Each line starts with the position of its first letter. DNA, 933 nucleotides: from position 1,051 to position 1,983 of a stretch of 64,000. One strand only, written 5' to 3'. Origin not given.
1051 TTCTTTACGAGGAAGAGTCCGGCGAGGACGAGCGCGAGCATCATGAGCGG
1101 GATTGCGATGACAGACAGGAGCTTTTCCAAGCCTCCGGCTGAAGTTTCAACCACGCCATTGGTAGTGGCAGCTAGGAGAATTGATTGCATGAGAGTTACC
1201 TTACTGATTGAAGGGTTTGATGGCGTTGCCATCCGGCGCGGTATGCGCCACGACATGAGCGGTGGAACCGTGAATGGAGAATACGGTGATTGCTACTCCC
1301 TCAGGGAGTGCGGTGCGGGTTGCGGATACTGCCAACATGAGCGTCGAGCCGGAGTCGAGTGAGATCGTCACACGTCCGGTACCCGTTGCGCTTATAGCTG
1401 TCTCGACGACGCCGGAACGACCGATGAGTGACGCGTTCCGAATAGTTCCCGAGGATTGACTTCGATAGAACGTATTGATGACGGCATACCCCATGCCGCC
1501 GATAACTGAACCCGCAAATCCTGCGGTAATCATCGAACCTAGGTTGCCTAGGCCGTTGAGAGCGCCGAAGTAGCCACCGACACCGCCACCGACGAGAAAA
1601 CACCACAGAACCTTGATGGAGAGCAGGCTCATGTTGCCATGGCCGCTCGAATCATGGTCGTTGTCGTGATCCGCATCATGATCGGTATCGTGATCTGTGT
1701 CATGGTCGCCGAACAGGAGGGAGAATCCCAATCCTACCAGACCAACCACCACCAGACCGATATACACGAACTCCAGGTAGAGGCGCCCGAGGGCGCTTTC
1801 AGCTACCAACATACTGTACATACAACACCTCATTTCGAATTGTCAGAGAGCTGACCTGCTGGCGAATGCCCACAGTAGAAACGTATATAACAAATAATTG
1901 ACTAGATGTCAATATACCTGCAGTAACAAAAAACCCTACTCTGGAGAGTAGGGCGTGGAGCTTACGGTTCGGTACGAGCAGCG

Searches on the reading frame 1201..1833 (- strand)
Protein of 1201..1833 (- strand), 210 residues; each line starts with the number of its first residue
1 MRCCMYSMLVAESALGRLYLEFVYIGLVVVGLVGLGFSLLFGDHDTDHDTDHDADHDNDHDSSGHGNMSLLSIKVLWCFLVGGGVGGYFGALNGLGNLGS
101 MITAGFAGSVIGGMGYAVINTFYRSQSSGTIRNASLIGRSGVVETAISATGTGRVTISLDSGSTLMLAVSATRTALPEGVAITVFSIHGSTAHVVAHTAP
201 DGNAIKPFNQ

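Call 3: search_protein_families(library=pfam, proteins=[window:1201-1833:-], max_evalue=0.1)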
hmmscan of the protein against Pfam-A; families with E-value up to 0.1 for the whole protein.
window:1201-1833:- (210 aa): 1 family
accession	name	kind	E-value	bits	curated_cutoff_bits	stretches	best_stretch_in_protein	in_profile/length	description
PF01957.25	NfeD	-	0.00091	19.8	29.1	1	135-194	3-55/57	NfeD-like C-terminal, partner-binding domain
